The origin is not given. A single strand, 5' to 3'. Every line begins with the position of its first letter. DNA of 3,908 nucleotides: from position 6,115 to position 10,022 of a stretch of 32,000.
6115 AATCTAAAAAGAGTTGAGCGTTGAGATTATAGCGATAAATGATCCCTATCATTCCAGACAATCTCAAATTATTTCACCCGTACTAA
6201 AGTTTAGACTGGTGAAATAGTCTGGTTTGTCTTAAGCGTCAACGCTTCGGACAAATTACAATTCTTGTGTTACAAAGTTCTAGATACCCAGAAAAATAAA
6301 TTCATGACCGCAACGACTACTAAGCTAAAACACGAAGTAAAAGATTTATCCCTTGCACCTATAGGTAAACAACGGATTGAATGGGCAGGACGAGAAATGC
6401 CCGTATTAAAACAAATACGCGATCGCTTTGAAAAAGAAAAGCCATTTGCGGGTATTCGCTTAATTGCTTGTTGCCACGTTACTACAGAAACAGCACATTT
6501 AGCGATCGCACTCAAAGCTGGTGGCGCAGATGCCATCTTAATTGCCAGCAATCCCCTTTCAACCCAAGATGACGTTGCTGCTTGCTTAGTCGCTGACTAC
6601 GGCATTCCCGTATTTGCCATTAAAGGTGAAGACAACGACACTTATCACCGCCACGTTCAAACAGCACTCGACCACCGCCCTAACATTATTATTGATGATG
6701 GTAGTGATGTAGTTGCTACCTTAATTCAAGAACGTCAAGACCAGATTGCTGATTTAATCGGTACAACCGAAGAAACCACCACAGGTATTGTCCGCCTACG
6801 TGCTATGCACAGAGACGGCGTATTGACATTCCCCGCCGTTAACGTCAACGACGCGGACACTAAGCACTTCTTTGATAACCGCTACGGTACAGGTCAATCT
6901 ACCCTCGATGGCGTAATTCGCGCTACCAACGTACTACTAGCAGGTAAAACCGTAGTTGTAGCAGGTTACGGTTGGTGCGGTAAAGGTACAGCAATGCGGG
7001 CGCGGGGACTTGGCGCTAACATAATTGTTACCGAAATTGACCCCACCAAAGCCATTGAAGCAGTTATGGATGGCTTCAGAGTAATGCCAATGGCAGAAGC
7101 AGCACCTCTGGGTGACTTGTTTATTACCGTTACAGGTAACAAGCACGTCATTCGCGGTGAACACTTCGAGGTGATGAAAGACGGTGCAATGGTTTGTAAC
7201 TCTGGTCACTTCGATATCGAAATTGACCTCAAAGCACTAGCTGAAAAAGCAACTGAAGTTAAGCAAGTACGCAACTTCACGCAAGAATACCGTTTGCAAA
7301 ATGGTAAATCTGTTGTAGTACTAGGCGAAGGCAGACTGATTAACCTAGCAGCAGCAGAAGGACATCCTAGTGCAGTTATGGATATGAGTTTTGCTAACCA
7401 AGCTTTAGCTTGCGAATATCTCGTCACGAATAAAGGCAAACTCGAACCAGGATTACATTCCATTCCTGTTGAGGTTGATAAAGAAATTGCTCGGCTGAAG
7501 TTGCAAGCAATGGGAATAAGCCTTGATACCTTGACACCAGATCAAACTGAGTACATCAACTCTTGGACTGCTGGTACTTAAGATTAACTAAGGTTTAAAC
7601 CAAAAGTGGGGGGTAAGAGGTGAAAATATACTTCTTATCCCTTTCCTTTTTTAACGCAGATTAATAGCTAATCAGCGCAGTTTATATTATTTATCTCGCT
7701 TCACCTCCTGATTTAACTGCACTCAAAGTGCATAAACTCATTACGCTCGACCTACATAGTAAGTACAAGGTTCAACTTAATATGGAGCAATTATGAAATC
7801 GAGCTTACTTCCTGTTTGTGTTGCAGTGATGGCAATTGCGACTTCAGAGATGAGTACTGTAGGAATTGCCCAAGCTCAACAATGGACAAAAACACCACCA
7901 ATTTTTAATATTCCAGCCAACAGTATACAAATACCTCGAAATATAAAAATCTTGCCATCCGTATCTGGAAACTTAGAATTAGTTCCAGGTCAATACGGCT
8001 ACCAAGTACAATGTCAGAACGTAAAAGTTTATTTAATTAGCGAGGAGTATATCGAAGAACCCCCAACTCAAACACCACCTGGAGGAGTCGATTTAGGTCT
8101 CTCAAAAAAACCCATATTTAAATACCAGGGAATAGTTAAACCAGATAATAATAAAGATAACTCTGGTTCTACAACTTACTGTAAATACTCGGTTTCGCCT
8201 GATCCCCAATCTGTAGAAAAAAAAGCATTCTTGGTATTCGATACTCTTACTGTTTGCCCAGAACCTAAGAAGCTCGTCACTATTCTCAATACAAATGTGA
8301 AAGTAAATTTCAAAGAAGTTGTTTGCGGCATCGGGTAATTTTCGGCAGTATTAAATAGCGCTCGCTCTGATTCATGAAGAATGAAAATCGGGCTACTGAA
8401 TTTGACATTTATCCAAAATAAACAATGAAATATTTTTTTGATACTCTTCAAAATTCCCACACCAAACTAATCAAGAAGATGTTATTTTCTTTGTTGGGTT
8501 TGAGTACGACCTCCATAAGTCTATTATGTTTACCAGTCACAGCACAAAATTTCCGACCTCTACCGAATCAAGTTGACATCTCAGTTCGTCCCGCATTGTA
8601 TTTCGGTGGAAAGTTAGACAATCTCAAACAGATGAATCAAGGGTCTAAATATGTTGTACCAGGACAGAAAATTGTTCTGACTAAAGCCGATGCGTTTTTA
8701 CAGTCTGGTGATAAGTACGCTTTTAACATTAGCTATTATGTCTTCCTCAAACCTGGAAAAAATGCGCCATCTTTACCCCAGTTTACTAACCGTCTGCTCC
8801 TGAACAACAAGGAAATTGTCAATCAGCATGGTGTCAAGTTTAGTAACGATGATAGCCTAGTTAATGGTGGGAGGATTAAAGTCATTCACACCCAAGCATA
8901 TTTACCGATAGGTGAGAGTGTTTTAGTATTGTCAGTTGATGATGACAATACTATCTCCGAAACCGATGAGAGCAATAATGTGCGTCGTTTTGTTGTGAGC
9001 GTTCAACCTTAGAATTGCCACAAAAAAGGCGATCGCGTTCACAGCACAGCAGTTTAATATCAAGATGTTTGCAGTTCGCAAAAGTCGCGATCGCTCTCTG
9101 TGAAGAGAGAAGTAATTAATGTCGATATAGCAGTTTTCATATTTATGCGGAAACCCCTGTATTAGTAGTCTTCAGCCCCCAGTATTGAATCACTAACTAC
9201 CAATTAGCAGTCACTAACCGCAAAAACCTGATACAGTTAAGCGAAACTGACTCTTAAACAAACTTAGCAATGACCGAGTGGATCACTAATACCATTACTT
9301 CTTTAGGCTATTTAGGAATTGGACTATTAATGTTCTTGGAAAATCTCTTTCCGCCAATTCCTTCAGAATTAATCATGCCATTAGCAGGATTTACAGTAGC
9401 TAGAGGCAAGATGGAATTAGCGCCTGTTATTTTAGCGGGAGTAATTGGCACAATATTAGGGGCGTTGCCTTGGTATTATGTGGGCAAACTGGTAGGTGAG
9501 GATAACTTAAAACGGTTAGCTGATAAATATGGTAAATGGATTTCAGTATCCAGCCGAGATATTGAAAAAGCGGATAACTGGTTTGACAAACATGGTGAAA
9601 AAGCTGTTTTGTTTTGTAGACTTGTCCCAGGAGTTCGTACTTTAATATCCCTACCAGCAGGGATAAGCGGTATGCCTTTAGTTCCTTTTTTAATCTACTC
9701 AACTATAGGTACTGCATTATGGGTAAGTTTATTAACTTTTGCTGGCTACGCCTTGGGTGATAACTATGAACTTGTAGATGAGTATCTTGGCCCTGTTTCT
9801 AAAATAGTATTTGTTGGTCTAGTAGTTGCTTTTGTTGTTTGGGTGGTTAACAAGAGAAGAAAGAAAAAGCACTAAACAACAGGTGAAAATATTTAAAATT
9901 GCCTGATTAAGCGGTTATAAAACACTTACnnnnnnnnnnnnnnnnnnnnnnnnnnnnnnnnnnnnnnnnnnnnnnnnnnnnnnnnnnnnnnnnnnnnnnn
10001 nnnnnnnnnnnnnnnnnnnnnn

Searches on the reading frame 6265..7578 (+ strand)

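Call 11: search_protein_families(library=pfam, proteins=[window:6265-7578:+], max_evalue=0.001)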
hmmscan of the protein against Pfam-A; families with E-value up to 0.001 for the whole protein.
window:6265-7578:+ (438 aa): 4 families
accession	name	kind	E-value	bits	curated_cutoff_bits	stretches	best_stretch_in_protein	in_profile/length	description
PF05221.23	AdoHcyase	-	2.8e-64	217.6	25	2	23-156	2-139/299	S-adenosyl-L-homocysteine hydrolase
PF00670.27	AdoHcyase_NAD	-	1.5e-56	191.4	27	1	205-365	1-161/162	S-adenosyl-L-homocysteine hydrolase, NAD binding domain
PF02826.25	2-Hacid_dh_C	-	1.4e-08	34.7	25.1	1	224-327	33-139/178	D-isomer specific 2-hydroxyacid dehydrogenase, NAD binding domain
PF07991.19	KARI_N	-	8e-08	32.5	20.6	1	225-321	2-102/165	Acetohydroxy acid isomeroreductase, NADPH-binding domain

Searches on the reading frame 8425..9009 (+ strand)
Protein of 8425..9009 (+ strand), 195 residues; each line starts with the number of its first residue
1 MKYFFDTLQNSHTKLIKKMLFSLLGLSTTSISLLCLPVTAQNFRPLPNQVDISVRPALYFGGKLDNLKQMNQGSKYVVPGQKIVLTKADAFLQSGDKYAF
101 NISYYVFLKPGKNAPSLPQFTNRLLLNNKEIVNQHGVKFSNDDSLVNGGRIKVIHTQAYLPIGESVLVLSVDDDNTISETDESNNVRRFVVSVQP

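Call 11: search_protein_families(library=pfam, proteins=[window:8425-9009:+], max_evalue=0.001)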
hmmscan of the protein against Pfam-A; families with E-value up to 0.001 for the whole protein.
window:8425-9009:+ (195 aa): 1 family
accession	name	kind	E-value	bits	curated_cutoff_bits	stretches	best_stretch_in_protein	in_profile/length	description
PF07705.17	CARDB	-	7.9e-05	23.2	22.7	1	118-187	36-99/101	CARDB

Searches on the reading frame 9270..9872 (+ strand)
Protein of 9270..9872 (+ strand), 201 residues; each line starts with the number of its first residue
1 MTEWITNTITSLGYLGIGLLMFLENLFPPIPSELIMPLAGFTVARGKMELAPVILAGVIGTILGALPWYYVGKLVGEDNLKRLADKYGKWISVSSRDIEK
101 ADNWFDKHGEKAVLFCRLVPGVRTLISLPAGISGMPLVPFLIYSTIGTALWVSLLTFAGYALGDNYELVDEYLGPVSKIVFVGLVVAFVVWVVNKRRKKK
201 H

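Call 11: search_protein_families(library=pfam, proteins=[window:9270-9872:+], max_evalue=0.001)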
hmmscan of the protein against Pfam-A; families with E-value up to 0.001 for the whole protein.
window:9270-9872:+ (201 aa): 1 family
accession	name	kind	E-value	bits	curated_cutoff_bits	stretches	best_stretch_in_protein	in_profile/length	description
PF09335.16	VTT_dom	-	4.2e-23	82.6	33.9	1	30-160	1-122/123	VTT domain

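Call 55: find_homologous_proteins(query=window:9270-9872:+)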
Query window:9270-9872:+ (201 aa): 7284 proteins with E <= 0.001 among 8000 candidates; the best 120 are listed.
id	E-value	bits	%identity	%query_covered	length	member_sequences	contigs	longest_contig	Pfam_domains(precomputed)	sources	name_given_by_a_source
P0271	1.5e-128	444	100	100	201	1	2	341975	PF09335.17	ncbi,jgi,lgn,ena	ncbi:MAG TPA: DedA family protein [Oculatellaceae cyanobacterium]|jgi:membrane protein DedA with SNA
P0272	9.9e-125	432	98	100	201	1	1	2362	PF09335.17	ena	-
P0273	5.1e-124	430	97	100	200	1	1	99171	PF09335.17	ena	-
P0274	3.0e-123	427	95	100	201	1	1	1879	PF09335.17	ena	-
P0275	4.2e-123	427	95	100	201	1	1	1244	PF09335.17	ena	-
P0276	5.4e-123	426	95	100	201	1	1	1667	PF09335.17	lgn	-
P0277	3.0e-121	421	93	100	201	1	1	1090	PF09335.17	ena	-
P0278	3.7e-121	420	94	100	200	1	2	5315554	PF09335.17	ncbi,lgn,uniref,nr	ncbi:SNARE associated Golgi protein-like protein [Crinalium epipsammum PCC 9333]|uniref:SNARE associ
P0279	4.5e-121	420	94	100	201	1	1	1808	PF09335.17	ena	-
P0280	4.0e-120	417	94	99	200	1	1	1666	PF09335.17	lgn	-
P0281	1.2e-119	415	94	99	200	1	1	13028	PF09335.17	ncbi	ncbi:MAG: DedA family protein [Crinalium sp.]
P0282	1.3e-113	396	90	99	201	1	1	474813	PF09335.17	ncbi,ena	-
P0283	6.4e-113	393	89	99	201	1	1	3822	PF09335.17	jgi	jgi:membrane protein DedA with SNARE-associated domain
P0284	2.0e-111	389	84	100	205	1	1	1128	PF09335.17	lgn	-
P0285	3.0e-111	388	87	96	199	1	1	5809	PF09335.17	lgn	-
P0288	1.2e-110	386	84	100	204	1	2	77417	PF09335.17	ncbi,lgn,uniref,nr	ncbi:DedA family protein [Planktothrix sp. FACHB-1355]|uniref:DedA family protein n=2 Tax=Oscillator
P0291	9.5e-108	377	83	100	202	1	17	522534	PF09335.17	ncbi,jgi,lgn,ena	-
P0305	3.0e-104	365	81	100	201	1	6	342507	PF09335.17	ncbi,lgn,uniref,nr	ncbi:DedA family protein [Trichocoleus sp. FACHB-90]|uniref:DedA family protein n=1 Tax=Cyanophyceae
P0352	2.1e-99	349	76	99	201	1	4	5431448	PF09335.17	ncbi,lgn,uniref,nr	ncbi:SNARE associated Golgi family protein [Gloeocapsa sp. PCC 7428]|uniref:DedA family protein n=1 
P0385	2.1e-98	346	76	99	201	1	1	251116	PF09335.17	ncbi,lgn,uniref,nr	ncbi:DedA family protein [Chroococcidiopsis sp. TS-821]|uniref:DedA family protein n=1 Tax=Chroococc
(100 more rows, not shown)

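Call 56: find_encoding_contigs(protein=P0278, flank=9000, max_places=1)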
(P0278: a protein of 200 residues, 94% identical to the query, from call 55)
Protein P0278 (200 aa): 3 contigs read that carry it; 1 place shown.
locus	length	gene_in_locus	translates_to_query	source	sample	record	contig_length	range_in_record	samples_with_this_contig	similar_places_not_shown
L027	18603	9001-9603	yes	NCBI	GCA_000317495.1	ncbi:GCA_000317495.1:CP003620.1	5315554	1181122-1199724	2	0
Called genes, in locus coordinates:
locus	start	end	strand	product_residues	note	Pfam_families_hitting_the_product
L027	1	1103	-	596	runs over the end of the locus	PF00072:Response_reg, PF13185:GAF_2 (weak), PF01590:GAF, PF00512:HisKA, PF02518:HATPase_c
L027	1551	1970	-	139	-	PF01894:YjbQ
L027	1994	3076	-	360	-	-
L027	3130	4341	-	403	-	PF00266:Aminotran_5, PF01053:Cys_Met_Meta_PP (faint)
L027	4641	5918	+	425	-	PF05221:AdoHcyase, PF00670:AdoHcyase_NAD, PF02826:2-Hacid_dh_C, PF07991:KARI_N (weak)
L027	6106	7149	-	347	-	PF02492:cobW, PF07683:CobW_C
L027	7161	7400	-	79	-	PF00490:ALAD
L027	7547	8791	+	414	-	PF07992:Pyr_redox_2 (weak), PF13454:NAD_binding_9, PF13738:Pyr_redox_3 (faint), PF13434:Lys_Orn_oxgnase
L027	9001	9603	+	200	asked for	PF09335:VTT_dom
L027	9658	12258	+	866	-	PF08378:NERD (weak), PF13538:UvrD_C_2, PF13599:Pentapeptide_4 (faint), PF00805:Pentapeptide, PF13576:Pentapeptide_3 (faint), PF00805:Pentapeptide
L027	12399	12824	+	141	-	-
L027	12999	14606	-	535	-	PF02310:B12-binding, PF04055:Radical_SAM, PF13282:DUF4070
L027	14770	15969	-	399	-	PF00135:COesterase, PF02129:Peptidase_S15, PF20434:BD-FAE, PF07859:Abhydrolase_3, PF01738:DLH (weak), PF12146:Hydrolase_4 (faint), PF00326:Peptidase_S9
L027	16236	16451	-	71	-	PF07862:Nif11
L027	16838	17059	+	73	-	-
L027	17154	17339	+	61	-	-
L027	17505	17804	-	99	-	PF04839:PSRP-3_Ycf65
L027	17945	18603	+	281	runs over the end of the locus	PF00702:Hydrolase, PF13419:HAD_2 (faint)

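Call 57: find_encoding_contigs(protein=P0352, flank=7000, max_places=1)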
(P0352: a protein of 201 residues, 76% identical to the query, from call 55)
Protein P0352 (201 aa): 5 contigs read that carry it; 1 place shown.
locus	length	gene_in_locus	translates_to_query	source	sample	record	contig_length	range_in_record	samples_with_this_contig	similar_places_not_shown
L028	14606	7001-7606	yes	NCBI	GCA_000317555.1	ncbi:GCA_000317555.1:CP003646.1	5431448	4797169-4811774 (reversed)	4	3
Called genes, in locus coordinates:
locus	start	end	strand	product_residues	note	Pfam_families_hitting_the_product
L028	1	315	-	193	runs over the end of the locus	PF00440:TetR_N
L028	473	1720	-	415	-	PF01048:PNP_UDP_1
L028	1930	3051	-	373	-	PF09084:NMT1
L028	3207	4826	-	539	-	PF21088:MS_channel_1st (weak), PF00924:MS_channel_2nd, PF21082:MS_channel_3rd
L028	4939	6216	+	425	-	PF05221:AdoHcyase, PF00670:AdoHcyase_NAD, PF02826:2-Hacid_dh_C, PF07991:KARI_N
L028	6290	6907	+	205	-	PF06055:ExoD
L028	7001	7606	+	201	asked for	PF09335:VTT_dom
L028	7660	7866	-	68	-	PF01934:HepT-like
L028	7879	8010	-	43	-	-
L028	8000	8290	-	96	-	PF01909:NTP_transf_2, PF18765:Polbeta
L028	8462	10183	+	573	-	PF00664:ABC_membrane, PF02463:SMC_N (weak), PF00005:ABC_tran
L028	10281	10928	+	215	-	PF00440:TetR_N, PF13305:TetR_C_33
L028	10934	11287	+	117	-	PF00893:Multi_Drug_Res (weak), PF10639:TMEM234 (weak)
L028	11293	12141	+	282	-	PF02230:Abhydrolase_2 (faint), PF12146:Hydrolase_4, PF00561:Abhydrolase_1, PF12697:Abhydrolase_6, PF10230:LIDHydrolase (weak)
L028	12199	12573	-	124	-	PF13442:Cytochrome_CBB3, PF00034:Cytochrom_C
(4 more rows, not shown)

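Call 58: find_encoding_contigs(protein=P0288, flank=7000, max_places=1)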
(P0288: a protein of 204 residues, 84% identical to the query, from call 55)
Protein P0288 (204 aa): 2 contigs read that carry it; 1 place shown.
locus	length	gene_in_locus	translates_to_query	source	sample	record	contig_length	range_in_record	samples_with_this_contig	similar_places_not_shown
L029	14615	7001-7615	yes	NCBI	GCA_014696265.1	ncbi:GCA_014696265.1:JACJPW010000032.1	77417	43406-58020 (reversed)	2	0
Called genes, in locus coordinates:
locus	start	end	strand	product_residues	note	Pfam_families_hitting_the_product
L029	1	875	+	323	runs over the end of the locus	PF03239:FTR1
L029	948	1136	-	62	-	PF05532:CsbD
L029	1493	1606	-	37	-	PF02529:PetG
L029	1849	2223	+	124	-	PF13442:Cytochrome_CBB3, PF00034:Cytochrom_C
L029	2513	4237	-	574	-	PF00664:ABC_membrane, PF00005:ABC_tran, PF02463:SMC_N (weak)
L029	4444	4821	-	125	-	-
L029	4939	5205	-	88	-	-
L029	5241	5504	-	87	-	-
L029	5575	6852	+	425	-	PF05221:AdoHcyase, PF00670:AdoHcyase_NAD, PF02826:2-Hacid_dh_C, PF07991:KARI_N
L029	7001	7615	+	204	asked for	PF09335:VTT_dom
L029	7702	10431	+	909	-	PF13538:UvrD_C_2, PF13576:Pentapeptide_3 (faint), PF00805:Pentapeptide (weak), PF13599:Pentapeptide_4 (weak), PF00805:Pentapeptide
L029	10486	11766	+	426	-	PF01555:N6_N4_Mtase (weak)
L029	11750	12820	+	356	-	-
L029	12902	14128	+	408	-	PF00145:DNA_methylase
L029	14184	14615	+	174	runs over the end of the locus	-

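Call 59: find_encoding_contigs(protein=P0385, flank=7000, max_places=1)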
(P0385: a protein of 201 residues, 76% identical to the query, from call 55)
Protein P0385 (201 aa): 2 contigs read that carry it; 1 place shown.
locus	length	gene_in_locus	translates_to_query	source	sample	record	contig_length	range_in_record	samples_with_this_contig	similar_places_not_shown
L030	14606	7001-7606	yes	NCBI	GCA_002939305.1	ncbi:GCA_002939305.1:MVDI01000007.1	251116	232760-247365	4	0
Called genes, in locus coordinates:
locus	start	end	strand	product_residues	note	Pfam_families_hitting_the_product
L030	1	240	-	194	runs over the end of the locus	PF00440:TetR_N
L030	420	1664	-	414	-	PF01048:PNP_UDP_1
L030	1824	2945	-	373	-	PF09084:NMT1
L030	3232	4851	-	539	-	PF00924:MS_channel_2nd, PF21082:MS_channel_3rd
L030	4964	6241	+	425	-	PF05221:AdoHcyase, PF00670:AdoHcyase_NAD, PF02826:2-Hacid_dh_C, PF07991:KARI_N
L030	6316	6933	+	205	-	PF06055:ExoD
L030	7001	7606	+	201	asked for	PF09335:VTT_dom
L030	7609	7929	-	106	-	PF01934:HepT-like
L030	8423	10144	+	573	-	PF00664:ABC_membrane, PF02463:SMC_N (weak), PF00005:ABC_tran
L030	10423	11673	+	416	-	PF07690:MFS_1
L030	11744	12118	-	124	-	PF13442:Cytochrome_CBB3, PF00034:Cytochrom_C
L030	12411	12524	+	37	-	PF02529:PetG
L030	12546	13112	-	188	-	PF03602:Cons_hypoth95, PF01189:Methyltr_RsmB-F (weak), PF05175:MTS (weak)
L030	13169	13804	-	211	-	PF00117:GATase, PF07685:GATase_3, PF01174:SNO (faint)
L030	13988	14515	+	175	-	PF01470:Peptidase_C15 (faint)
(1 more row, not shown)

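Call 60: find_encoding_contigs(protein=P0305, flank=7000, max_places=1)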
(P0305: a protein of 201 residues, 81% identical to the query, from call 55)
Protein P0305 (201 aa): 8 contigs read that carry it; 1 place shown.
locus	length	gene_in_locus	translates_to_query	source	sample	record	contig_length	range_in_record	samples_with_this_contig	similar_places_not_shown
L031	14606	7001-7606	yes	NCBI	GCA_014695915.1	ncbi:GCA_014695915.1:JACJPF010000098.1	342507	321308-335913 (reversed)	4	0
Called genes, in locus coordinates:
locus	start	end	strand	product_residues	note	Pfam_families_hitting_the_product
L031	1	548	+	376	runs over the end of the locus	-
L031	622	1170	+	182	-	-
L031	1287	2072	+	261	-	PF02548:Pantoate_transf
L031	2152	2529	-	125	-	-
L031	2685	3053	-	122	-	-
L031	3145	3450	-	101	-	-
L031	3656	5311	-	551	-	PF21088:MS_channel_1st, PF00924:MS_channel_2nd, PF21082:MS_channel_3rd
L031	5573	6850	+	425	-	PF05221:AdoHcyase, PF00670:AdoHcyase_NAD, PF02826:2-Hacid_dh_C, PF07991:KARI_N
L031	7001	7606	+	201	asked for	PF09335:VTT_dom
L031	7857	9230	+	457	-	PF11850:DUF3370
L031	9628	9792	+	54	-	-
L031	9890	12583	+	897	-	PF17874:TPR_MalT, PF13424:TPR_12, PF00515:TPR_1, PF00515:TPR_1, PF13176:TPR_7, PF13424:TPR_12, PF13424:TPR_12, PF12770:CHAT, +21 more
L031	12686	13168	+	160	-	PF01592:NifU_N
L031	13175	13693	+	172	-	PF10726:DUF2518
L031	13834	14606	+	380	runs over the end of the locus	PF00465:Fe-ADH, PF13685:Fe-ADH_2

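Call 61: find_encoding_contigs(protein=P0291, flank=7000, max_places=1)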
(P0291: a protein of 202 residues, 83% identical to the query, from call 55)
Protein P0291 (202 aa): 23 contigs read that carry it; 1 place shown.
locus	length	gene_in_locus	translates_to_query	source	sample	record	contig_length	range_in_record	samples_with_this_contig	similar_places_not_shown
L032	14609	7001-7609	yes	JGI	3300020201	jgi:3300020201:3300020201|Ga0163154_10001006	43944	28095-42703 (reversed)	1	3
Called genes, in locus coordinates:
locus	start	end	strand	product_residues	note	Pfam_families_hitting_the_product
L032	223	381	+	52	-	-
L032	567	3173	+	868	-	PF05860:TPS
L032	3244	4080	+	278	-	-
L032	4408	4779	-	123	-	-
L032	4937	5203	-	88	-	-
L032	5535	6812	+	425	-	PF05221:AdoHcyase, PF00670:AdoHcyase_NAD, PF02826:2-Hacid_dh_C, PF07991:KARI_N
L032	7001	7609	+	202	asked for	PF09335:VTT_dom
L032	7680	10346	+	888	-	PF13538:UvrD_C_2, PF00805:Pentapeptide, PF13576:Pentapeptide_3 (faint), PF00805:Pentapeptide, PF13599:Pentapeptide_4 (weak), PF00805:Pentapeptide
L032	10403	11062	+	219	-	PF27258:NspV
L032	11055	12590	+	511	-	-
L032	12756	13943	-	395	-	PF01656:CbiA (weak), PF02374:ArsA_ATPase, PF13614:AAA_31 (faint), PF17886:ArsA_HSP20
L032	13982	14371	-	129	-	PF10184:DUF2358, PF12680:SnoaL_2 (weak)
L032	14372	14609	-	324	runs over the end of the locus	PF05050:Methyltransf_21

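Call 64: search_protein_families(library=pfam, proteins=[L027:12399-12821:+, L029:11750-12817:+, L032:11055-12587:+], max_evalue=0.01)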
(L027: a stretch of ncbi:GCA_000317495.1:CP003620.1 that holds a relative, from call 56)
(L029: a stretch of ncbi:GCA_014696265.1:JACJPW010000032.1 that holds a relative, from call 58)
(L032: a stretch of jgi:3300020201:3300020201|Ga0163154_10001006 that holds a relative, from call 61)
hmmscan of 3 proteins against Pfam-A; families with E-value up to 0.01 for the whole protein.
L027:12399-12821:+ (141 aa): 2 families
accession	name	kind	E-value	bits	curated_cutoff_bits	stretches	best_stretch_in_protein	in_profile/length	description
PF18160.6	SLATT_5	-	0.00085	19.2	29.5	1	40-136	38-136/192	SMODS and SLOG-associating 2TM effector domain family 5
PF18186.6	SLATT_4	-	0.0014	18.8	27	0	21-111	22-103/165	SMODS and SLOG-associating 2TM effector domain family 4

L029:11750-12817:+ (356 aa): 0 families

L032:11055-12587:+ (511 aa): 2 families
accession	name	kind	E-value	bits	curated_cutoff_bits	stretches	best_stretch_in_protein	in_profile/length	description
PF13847.12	Methyltransf_31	-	0.00061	19.9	27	1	30-92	5-67/145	Methyltransferase domain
PF13649.12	Methyltransf_25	-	0.0079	17.3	27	0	32-93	1-60/97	Methyltransferase domain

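Call 65: search_protein_families(library=padloc, proteins=[L032:10403-11059:+, L032:11055-12587:+], max_evalue=0.001)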
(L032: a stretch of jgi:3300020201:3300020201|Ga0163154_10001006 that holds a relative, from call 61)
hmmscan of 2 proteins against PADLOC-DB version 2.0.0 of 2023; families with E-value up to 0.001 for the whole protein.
L032:10403-11059:+ (219 aa): 1 family
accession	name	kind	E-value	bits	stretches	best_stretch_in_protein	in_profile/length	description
PDLC03454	REase_II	-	1.2e-87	291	1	1-214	1-212/220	Type II restriction enzyme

L032:11055-12587:+ (511 aa): 11 families
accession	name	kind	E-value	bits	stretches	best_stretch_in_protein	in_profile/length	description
PDLC03310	MTase_II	-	4.1e-121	403.1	1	4-468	10-473/475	Type II methyltransferase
PDLC03630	REase_MTase_IIG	-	5e-15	52.4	1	300-449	844-1013/1100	Type IIG restriction enzyme-methyltransferase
PDLC03267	MTase_II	-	9.6e-12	42.6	1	5-119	13-122/539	Type II methyltransferase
PDLC04134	mad2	-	8.2e-08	29.5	1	3-114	268-368/492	mads_2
PDLC03226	MTase_II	-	2.7e-07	27.6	1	6-134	17-159/579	Type II methyltransferase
PDLC03580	REase_II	-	1.1e-06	24.7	1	300-436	864-1006/1112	Type II restriction enzyme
PDLC03338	MTase_II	-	1.2e-05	22.2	1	3-43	127-169/604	Type II methyltransferase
PDLC03719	oMTase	-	3.8e-05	20.9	1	6-116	26-125/387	orphan methyltransferase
PDLC03293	MTase_II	-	4.7e-05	20.3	1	3-91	14-99/427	Type II methyltransferase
PDLC03328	MTase_II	-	0.00012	18.7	1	4-127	30-148/587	Type II methyltransferase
PDLC03258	MTase_II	-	0.0008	16.7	0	6-118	23-117/366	Type II methyltransferase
